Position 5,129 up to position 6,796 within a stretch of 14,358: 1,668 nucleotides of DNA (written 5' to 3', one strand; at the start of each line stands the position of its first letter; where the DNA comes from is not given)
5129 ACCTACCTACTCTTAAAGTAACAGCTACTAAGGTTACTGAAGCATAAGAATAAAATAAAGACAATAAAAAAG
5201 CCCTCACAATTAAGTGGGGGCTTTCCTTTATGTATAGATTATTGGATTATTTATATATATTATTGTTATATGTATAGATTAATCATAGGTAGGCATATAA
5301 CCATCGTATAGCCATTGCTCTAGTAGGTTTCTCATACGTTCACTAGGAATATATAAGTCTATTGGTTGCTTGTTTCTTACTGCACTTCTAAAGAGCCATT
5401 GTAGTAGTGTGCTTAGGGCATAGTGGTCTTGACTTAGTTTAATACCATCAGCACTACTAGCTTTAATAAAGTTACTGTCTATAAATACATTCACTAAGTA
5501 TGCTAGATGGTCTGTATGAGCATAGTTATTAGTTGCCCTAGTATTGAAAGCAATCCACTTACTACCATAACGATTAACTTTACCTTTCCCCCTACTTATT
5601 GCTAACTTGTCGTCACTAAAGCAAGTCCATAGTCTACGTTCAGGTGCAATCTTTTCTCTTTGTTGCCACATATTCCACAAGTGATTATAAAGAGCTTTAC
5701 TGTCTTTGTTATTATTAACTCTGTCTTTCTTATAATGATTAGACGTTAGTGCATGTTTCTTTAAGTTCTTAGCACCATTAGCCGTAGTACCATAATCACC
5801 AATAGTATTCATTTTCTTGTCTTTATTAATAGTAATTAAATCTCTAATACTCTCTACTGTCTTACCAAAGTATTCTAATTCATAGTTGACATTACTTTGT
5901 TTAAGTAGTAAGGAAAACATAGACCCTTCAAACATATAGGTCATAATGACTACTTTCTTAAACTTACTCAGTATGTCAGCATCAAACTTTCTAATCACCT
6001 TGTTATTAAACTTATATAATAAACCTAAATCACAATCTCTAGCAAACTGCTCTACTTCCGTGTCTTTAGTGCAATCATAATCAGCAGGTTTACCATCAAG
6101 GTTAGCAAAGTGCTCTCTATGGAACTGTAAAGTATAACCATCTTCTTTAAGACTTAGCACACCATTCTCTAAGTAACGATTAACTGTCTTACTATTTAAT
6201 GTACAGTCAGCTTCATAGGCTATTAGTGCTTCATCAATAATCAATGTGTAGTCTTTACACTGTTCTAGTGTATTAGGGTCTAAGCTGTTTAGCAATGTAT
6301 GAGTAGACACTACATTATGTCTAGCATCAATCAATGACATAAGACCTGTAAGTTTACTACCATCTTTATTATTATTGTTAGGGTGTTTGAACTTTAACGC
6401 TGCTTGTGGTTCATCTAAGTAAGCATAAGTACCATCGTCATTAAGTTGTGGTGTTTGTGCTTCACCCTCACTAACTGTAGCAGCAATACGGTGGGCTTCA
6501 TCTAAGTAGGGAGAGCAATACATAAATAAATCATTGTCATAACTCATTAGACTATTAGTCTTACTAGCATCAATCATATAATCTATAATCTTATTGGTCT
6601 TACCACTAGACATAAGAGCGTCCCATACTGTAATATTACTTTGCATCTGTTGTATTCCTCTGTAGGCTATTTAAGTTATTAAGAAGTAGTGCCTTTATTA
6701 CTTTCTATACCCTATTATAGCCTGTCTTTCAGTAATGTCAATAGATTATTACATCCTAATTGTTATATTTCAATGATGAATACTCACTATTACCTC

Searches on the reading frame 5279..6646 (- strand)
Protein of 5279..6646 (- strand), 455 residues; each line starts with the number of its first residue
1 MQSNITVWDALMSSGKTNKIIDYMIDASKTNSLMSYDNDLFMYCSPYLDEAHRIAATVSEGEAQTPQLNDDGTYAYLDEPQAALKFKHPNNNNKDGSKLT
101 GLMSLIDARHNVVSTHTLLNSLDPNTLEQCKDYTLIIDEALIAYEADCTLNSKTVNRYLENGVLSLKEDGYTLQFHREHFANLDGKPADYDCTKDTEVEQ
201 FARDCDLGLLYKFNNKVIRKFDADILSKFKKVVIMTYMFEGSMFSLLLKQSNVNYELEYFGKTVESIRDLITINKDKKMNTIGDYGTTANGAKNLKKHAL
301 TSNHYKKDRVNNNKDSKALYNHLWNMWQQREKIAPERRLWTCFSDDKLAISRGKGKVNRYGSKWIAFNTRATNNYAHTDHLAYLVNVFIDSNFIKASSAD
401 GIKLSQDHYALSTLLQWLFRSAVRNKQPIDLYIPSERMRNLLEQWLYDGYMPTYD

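Call 10: search_protein_families(library=phrogs, proteins=[window:5279-6646:-], max_evalue=0.01)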
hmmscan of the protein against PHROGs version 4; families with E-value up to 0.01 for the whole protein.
window:5279-6646:- (455 aa): 1 family
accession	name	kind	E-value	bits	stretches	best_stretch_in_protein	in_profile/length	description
phrog_2467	-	unknown function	3.1e-57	195.7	1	2-448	7-423/502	-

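Call 11: search_protein_families(library=pfam, proteins=[window:5279-6646:-], max_evalue=0.01)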
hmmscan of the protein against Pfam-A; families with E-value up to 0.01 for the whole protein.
window:5279-6646:- (455 aa): 0 families

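Call 12: find_related_loci(query=window:5279-6646:-, collection=viral_contigs, flank=6000)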
Query window:5279-6646:- (455 aa) in viral_contigs; peptide patterns used: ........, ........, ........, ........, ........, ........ (x = any residue, [..] = any of these).
4 stretches matched a pattern, but none encodes a relative of the query by tblastn (E <= 1e-3).

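Call 13: search_dna_similar(query=window:5279-6646:-, collection=phages, mode=protein, max_rows=30)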
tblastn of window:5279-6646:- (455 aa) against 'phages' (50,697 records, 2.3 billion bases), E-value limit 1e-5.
Records with a match: 56; places in all: 61; records where one place covers at least 80% of the query: 56.
Best place of each record, by identity: <60% 56.
By first word of the organism name: Bacillus 24; Acinetobacter 15; Fusobacterium 4; Pseudoalteromonas 3; Aeromonas 2; Clostridioides 2; Staphylococcus 2; Psychrobacter 1; Vibrio 1; Edwardsiella 1; and 1 more.
By host as written in the record: Bacillus subtilis BEST7003 9; Acinetobacter baumannii 7; Bacillus subtilis 5; Bacillus subtilis subsp. subtilis str. 168 5; - 3; Bacillus subtilis Delta6 3; Aeromonas hydrophila 2; Fusobacterium nucleatum 2; and 16 more.
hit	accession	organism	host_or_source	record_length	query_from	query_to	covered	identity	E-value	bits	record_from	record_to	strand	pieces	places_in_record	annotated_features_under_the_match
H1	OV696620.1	Psychrobacter phage D'Alembert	French washed-rind cheese surface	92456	3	446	98%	34.6%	7e-62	223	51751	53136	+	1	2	Putative RNA helicase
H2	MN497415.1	Vibrio phage vB_VhaM_VH-8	Vibrio harveyi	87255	19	445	94%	35.4%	1e-67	239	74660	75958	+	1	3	hypothetical protein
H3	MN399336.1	Edwardsiella phage vB_EtaM_ET-ABTNL-9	Edwardsiella tarda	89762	19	445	94%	35.1%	4e-66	236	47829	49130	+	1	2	hypothetical protein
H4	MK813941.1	Aeromonas phage 4L372XY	Aeromonas hydrophila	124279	3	446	98%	33.6%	6e-62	223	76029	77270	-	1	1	4L372XY_131: hypothetical protein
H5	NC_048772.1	Aeromonas phage 4L372XY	Aeromonas hydrophila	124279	3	446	98%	33.6%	6e-62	223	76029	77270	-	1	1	4L372XY_131: hypothetical protein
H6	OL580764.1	Bacillus phage vB_BsuS-Goe14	Bacillus subtilis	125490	5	446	97%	29.7%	5e-39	156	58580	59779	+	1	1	hypothetical protein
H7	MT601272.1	Bacillus phage vB_BsuS-Goe11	Bacillus subtilis Delta6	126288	5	446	97%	29.7%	5e-39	156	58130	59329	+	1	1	hypothetical: hypothetical protein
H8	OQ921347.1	Bacillus phage SPbetaL7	Bacillus subtilis BEST7003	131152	5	446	97%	29.4%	4e-39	156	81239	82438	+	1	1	hypothetical protein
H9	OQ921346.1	Bacillus phage SPbetaL6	Bacillus subtilis BEST7003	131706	5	446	97%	29.4%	4e-39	156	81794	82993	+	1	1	hypothetical protein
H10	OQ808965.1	Fusobacterium phage vB_FnuS_FNU3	Fusobacterium nucleatum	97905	3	439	96%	29.7%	2e-29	127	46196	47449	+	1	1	hypothetical protein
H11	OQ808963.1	Fusobacterium phage vB_FnuS_FNU2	Fusobacterium nucleatum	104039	3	439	96%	29.7%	2e-29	127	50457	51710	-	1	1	hypothetical protein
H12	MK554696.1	Fusobacterium phage Fnu1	Fusobacterium nucleatum ATCC 10953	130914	3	439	96%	29.7%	2e-29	127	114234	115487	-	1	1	hypothetical protein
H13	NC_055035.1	Fusobacterium phage Fnu1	Fusobacterium nucleatum ATCC 10953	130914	3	439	96%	29.7%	2e-29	127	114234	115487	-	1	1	hypothetical protein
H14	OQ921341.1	Bacillus phage SPbetaL1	Bacillus subtilis BEST7003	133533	3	446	98%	29.0%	8e-39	155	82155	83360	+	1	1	hypothetical protein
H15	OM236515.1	Bacillus phage SPR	Bacillus subtilis BEST7003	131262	5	446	97%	29.2%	1e-38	155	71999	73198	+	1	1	hypothetical protein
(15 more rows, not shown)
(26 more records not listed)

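Call 17: find_encoding_contigs(protein=window:5279-6646:-, flank=10000, max_places=10)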
Protein window:5279-6646:- (455 aa): 5 contigs read that carry it; 1 place shown.
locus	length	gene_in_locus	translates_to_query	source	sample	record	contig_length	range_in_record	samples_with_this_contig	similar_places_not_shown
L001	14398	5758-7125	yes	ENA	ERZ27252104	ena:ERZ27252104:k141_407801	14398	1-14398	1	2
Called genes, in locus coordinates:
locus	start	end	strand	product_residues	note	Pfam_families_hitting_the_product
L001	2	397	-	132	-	?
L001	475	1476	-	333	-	PF03864:Phage_cap_E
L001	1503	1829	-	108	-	-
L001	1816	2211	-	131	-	-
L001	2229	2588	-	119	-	-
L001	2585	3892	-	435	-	PF06074:Portal_Mu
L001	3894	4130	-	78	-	-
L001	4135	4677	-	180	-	-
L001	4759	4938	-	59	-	-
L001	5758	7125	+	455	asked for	PF27199:YonV_C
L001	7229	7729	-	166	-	PF05257:CHAP (weak)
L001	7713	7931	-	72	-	-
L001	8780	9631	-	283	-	-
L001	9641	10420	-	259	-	-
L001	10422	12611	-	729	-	PF07921:Fibritin_C (faint), PF24243:Phage_tail_C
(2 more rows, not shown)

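Call 18: find_homologous_proteins(query=window:5279-6646:-, max_evalue=1e-10)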
Query window:5279-6646:- (455 aa): 355 proteins with E <= 1e-10 among 5391 candidates; the best 120 are listed.
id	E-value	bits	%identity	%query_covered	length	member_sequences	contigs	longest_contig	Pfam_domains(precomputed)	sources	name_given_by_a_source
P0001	0.0e+0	1043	100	100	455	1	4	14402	PF27199.1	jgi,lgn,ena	-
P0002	2.4e-263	892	85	99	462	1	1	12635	PF27199.1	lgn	-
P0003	3.1e-237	806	78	100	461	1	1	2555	PF27199.1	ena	-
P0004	3.2e-237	806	78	100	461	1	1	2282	PF27199.1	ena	-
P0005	6.0e-237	805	78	100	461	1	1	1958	PF27199.1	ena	-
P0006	2.1e-236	803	78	100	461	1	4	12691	PF27199.1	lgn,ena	-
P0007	2.4e-236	803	77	100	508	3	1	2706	PF27199.1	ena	-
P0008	3.7e-236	802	77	100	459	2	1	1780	PF27199.1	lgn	-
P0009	5.9e-236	801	78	100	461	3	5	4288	PF27199.1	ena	-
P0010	3.2e-234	796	76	100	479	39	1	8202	PF27199.1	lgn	-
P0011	6.5e-233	791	76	100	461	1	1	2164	PF27199.1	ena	-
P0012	4.8e-229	779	75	100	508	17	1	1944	PF27199.1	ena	-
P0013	3.3e-210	717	68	99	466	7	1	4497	PF27199.1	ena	-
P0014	6.9e-205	699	67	100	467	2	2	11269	PF27199.1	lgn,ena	-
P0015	4.8e-153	528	54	99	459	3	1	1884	PF27199.1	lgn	-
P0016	1.1e-147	511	52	100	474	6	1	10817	PF27199.1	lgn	-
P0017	1.6e-144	500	51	100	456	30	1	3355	PF27199.1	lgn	-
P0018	3.4e-140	486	51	100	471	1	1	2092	PF27199.1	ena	-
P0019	3.5e-140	486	51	99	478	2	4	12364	PF27199.1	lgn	-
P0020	1.4e-139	484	51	100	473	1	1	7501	PF27199.1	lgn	-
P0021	4.1e-138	479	50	100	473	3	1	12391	PF27199.1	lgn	-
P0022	7.7e-138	478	50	100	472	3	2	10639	PF27199.1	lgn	-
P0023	9.2e-121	422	46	99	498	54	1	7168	PF27199.1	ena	-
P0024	1.1e-119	418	46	98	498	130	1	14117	PF27199.1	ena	-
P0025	1.8e-117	411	45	100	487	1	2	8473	PF27199.1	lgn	-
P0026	2.3e-78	282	40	98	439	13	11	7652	PF27199.1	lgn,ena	-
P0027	3.8e-77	278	39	98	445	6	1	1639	PF27199.1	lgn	-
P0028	4.1e-74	268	37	97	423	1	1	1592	PF27199.1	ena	-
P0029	6.5e-74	267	37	97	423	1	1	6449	PF27199.1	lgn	-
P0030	1.7e-73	266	37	97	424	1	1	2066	PF27199.1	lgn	-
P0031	3.5e-73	265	36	97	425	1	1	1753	PF27199.1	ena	-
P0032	3.7e-73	265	38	97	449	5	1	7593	PF27199.1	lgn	-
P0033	8.0e-73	264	37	97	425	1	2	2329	PF27199.1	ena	-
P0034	1.7e-72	263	37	98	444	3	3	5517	PF27199.1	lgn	-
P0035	3.3e-72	262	37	97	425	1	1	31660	PF27199.1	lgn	-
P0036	4.3e-72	261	37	97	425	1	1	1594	PF27199.1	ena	-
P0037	6.9e-72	261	37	97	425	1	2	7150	PF27199.1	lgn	-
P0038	7.5e-72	261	37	97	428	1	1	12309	PF27199.1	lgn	-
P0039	7.6e-72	261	37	97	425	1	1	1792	PF27199.1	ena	-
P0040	1.4e-71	260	37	97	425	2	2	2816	PF27199.1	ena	-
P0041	1.6e-71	260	37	97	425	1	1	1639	PF27199.1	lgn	-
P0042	2.0e-71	259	37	97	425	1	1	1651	PF27199.1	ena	-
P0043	3.9e-71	258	37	97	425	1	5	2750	PF27199.1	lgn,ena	-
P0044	4.0e-71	258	37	97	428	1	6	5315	PF27199.1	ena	-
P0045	4.4e-71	258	37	97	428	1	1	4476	PF27199.1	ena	-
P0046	5.1e-71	258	37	97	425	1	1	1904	PF27199.1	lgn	-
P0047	8.6e-71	257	36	97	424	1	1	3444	PF27199.1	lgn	-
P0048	8.9e-71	257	36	97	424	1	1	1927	PF27199.1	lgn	-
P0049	1.4e-70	256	37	97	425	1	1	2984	PF27199.1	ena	-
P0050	4.2e-70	255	38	98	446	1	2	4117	PF27199.1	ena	-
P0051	6.0e-70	254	38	97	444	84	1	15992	PF27199.1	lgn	-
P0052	7.7e-70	254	36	97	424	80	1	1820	PF27199.1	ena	-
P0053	9.8e-70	254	38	98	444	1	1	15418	PF27199.1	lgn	-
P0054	2.9e-69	252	37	98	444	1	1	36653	PF27199.1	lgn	-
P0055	4.4e-69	252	37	98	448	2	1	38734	PF27199.1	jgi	-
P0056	5.7e-69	251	36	97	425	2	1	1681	PF27199.1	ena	-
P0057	6.6e-69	251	36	98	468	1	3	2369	PF27199.1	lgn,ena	-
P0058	9.7e-69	250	36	98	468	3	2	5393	PF27199.1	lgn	-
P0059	3.4e-68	249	36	97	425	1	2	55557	PF27199.1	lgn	-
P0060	5.6e-68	248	36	97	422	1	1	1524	PF27199.1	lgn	-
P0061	6.6e-68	248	36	97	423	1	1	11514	PF27199.1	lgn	-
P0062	1.0e-67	247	38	97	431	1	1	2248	PF27199.1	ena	-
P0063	5.6e-67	245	37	98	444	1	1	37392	PF27199.1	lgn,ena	-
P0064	7.4e-67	244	37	98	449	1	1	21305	PF27199.1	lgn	-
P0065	1.4e-66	243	36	97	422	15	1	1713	PF27199.1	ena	-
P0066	3.9e-66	242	36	97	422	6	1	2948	PF27199.1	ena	-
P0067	4.7e-66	242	36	97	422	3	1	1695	PF27199.1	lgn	-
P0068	9.1e-66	241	36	94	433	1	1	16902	PF27199.1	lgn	-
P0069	3.6e-65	239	37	98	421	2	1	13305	PF27199.1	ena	-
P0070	8.5e-65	237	37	97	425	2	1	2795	PF27199.1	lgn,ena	-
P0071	1.3e-64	237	36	97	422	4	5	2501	PF27199.1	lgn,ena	-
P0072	1.3e-64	237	36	97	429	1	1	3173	PF27199.1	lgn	-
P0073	1.6e-64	237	36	97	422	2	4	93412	PF27199.1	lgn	-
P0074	3.1e-63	232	36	94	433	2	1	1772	PF27199.1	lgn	-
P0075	1.4e-62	230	36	97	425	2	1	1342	PF27199.1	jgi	-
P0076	1.8e-62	230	36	97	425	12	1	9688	PF27199.1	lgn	-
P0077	4.1e-58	215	34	97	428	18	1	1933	PF27199.1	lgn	-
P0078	4.9e-53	199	34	97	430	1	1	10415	PF27199.1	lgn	-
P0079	5.0e-52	195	31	99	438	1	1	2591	PF27199.1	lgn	-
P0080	1.0e-49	188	34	98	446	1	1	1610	PF27199.1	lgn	-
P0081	3.9e-49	186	33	98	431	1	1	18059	PF27199.1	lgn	-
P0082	5.9e-49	185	30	98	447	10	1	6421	PF27199.1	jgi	jgi:hypothetical protein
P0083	1.0e-43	168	31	98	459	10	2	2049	PF27199.1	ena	-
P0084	1.5e-41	161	30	99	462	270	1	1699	PF27199.1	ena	-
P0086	1.1e-40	158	30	99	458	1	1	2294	PF27199.1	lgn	-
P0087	1.8e-40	157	32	97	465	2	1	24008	PF27199.1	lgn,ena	-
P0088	1.6e-38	151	31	97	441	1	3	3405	PF27199.1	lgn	-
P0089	1.5e-37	148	30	99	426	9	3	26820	PF27199.1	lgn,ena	-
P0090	2.7e-37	147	30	97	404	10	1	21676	PF27199.1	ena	-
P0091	2.9e-37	147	29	99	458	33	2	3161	PF27199.1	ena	-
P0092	3.2e-37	147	31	99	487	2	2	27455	PF27199.1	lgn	-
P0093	4.1e-37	146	30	97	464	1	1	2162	PF27199.1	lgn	-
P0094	3.0e-36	143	31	97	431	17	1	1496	PF27199.1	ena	-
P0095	7.1e-36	142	31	96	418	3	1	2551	PF27199.1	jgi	jgi:hypothetical protein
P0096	1.6e-35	141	29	97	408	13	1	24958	PF27199.1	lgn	-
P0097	2.1e-35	141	30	97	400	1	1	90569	PF27199.1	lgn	-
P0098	2.7e-35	140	29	98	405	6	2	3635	PF27199.1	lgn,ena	-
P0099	8.0e-35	139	29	98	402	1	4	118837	PF27199.1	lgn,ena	-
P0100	9.9e-35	138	31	98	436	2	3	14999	PF27199.1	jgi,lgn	jgi:hypothetical protein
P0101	1.6e-34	138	30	97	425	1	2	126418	PF27199.1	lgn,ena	-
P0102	2.0e-34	137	29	97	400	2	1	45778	PF27199.1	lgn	-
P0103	2.2e-34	137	30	97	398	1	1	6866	PF27199.1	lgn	-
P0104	3.8e-34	136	30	98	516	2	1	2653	PF27199.1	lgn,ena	-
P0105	4.2e-34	136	30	97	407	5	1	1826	PF27199.1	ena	-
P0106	6.4e-34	136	29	98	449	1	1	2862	PF27199.1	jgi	jgi:hypothetical protein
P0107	7.2e-34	135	30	96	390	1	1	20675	PF27199.1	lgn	-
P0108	1.1e-33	135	31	97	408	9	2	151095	PF27199.1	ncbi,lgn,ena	ncbi:hypothetical protein ACV3UV_11490 [Clostridium perfringens]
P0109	1.3e-33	135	28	97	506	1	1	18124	PF27199.1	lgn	-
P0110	1.6e-33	134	29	98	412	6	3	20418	PF27199.1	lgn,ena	-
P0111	1.7e-33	134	29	94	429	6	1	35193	PF27199.1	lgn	-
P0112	1.8e-33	134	31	97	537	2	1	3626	PF27199.1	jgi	jgi:hypothetical protein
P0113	2.6e-33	134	30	98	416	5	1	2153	PF27199.1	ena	-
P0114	3.1e-33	133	30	98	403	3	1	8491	PF27199.1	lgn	-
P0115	3.7e-33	133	32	97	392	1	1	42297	PF27199.1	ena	-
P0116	4.0e-33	133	28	98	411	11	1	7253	PF27199.1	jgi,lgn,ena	-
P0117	4.5e-33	133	29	98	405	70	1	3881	PF27199.1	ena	-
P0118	4.6e-33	133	30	97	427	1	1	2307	PF27199.1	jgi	jgi:hypothetical protein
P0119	5.6e-33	133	27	97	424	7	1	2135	PF27199.1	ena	-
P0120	9.4e-33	132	30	98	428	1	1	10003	PF27199.1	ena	-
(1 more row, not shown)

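Call 19: find_encoding_contigs(protein=P0002, flank=10000, max_places=3)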
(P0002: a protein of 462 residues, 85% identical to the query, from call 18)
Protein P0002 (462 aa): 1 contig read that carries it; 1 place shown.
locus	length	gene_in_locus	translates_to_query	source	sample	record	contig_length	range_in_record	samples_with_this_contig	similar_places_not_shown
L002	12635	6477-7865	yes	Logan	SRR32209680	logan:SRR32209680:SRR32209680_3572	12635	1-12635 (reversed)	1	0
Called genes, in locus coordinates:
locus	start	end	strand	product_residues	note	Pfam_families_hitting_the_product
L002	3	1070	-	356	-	?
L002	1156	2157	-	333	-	PF03864:Phage_cap_E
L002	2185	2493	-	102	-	-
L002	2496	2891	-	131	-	-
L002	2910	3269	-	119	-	-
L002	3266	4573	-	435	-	PF06074:Portal_Mu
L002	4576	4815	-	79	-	-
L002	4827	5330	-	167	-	-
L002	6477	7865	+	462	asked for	PF27199:YonV_C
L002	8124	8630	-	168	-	-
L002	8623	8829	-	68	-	-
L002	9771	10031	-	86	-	-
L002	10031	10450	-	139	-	-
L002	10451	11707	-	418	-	PF24243:Phage_tail_C (weak)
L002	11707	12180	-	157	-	-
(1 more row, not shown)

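Call 20: find_encoding_contigs(protein=P0006, flank=10000, max_places=3)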
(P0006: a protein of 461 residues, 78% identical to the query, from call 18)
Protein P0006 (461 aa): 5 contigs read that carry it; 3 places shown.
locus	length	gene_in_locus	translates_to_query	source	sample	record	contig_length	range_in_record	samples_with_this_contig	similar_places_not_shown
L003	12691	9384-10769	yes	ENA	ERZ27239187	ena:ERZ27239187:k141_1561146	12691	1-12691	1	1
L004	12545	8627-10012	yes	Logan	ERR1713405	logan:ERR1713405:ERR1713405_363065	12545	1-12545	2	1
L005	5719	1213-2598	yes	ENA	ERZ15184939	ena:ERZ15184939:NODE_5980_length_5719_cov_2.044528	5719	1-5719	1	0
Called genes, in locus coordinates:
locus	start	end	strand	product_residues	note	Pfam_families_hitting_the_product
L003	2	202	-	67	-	?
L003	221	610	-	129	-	-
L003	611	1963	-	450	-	PF07921:Fibritin_C (faint), PF24243:Phage_tail_C (weak)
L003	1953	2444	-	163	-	-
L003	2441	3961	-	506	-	PF03237:Terminase_6N, PF17289:Terminase_6C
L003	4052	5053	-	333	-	PF03864:Phage_cap_E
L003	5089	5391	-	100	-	-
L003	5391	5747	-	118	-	-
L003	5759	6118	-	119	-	-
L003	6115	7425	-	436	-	PF06074:Portal_Mu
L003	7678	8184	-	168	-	-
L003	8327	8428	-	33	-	-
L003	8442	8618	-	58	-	-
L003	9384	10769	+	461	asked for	PF27199:YonV_C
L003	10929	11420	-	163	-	PF05257:CHAP (weak)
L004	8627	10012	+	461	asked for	PF27199:YonV_C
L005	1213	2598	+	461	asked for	PF27199:YonV_C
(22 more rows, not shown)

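Call 21: find_encoding_contigs(protein=P0014, flank=10000, max_places=3)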
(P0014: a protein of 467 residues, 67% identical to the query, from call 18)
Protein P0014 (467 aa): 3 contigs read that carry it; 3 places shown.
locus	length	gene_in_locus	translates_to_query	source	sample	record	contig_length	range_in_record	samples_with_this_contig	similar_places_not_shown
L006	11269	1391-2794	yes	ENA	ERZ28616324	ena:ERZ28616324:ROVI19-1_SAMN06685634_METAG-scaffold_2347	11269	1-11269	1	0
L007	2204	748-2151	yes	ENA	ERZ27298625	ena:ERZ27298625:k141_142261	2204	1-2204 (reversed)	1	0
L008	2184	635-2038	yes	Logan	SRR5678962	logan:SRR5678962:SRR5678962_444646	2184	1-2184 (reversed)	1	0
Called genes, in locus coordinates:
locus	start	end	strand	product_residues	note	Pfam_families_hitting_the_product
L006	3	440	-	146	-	?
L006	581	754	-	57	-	-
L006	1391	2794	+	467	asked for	PF27199:YonV_C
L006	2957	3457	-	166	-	PF05257:CHAP (weak)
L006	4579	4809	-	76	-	-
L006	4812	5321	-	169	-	-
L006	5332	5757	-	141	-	-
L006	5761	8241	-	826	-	PF07921:Fibritin_C (faint), PF24243:Phage_tail_C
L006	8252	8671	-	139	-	-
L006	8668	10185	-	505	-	PF03237:Terminase_6N, PF17289:Terminase_6C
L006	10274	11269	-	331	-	?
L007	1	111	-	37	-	?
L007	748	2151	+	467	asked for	PF27199:YonV_C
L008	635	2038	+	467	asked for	PF27199:YonV_C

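Call 22: find_encoding_contigs(protein=P0019, flank=10000, max_places=2)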
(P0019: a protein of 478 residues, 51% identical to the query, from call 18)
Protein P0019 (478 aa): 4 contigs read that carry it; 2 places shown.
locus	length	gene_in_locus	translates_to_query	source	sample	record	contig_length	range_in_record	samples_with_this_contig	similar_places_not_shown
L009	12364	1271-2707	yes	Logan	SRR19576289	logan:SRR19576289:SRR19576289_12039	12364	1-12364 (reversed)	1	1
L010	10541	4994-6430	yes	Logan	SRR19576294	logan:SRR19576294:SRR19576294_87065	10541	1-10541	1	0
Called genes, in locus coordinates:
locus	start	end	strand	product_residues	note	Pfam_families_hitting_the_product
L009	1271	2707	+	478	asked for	PF27199:YonV_C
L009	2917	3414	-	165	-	PF05257:CHAP (weak)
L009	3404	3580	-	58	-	-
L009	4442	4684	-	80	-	-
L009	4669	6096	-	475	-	PF07921:Fibritin_C (faint)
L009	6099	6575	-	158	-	-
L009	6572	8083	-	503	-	PF03237:Terminase_6N, PF17289:Terminase_6C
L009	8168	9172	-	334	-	PF03864:Phage_cap_E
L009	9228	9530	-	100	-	-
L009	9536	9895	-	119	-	-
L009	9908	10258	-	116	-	-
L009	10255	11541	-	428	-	PF06074:Portal_Mu (weak)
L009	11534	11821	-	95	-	-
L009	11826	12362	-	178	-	?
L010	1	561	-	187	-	?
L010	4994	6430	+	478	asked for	PF27199:YonV_C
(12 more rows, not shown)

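Call 23: find_encoding_contigs(protein=P0021, flank=10000, max_places=2)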
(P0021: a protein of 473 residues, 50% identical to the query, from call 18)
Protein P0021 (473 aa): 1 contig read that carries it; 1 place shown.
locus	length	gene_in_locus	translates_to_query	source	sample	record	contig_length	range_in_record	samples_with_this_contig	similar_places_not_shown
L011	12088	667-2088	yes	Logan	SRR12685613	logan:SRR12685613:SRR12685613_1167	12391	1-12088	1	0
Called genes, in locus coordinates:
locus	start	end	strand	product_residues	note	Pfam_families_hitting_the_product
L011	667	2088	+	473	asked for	PF27199:YonV_C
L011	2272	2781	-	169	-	-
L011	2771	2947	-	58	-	-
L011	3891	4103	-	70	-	-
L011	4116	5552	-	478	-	PF07921:Fibritin_C (faint)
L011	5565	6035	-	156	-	-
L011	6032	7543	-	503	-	PF03237:Terminase_6N, PF17289:Terminase_6C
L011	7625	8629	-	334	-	PF03864:Phage_cap_E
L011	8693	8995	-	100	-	-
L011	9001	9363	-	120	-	-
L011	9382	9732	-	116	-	-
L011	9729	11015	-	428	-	PF06074:Portal_Mu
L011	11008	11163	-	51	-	-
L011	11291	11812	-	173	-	-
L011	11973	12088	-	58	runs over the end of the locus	-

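Call 24: find_encoding_contigs(protein=P0024, flank=10000, max_places=2)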
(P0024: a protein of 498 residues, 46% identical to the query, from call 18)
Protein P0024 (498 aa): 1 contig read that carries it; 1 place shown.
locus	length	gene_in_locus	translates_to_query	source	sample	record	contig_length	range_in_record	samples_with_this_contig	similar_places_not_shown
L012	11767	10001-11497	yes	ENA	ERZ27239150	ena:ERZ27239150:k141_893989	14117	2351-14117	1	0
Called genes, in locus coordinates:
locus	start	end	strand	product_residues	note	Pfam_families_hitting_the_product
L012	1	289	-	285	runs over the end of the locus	-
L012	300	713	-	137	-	-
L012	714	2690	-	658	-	PF07921:Fibritin_C (faint), PF24243:Phage_tail_C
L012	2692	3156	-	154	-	-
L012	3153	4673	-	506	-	PF03237:Terminase_6N, PF17289:Terminase_6C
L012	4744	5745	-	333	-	PF03864:Phage_cap_E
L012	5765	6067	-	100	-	-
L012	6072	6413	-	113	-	-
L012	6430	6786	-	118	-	-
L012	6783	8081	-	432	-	PF06074:Portal_Mu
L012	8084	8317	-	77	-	-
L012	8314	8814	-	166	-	-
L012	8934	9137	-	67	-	-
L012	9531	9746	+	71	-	-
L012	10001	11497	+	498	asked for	PF27199:YonV_C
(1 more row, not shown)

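Call 25: find_encoding_contigs(protein=P0016, flank=10000, max_places=2)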
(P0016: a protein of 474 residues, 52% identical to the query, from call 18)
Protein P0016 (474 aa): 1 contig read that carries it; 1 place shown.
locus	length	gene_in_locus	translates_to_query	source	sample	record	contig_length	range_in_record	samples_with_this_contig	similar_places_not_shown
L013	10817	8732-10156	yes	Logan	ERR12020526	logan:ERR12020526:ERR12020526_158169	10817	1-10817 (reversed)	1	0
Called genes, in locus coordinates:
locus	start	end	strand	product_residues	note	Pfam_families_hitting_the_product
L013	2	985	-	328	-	?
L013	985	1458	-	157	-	-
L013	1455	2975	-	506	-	PF03237:Terminase_6N, PF17289:Terminase_6C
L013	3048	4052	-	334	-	PF03864:Phage_cap_E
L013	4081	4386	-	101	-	-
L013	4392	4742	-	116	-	-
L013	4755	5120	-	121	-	-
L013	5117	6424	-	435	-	PF06074:Portal_Mu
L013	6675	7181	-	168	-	-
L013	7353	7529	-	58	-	-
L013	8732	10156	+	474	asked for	PF27199:YonV_C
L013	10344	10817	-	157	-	?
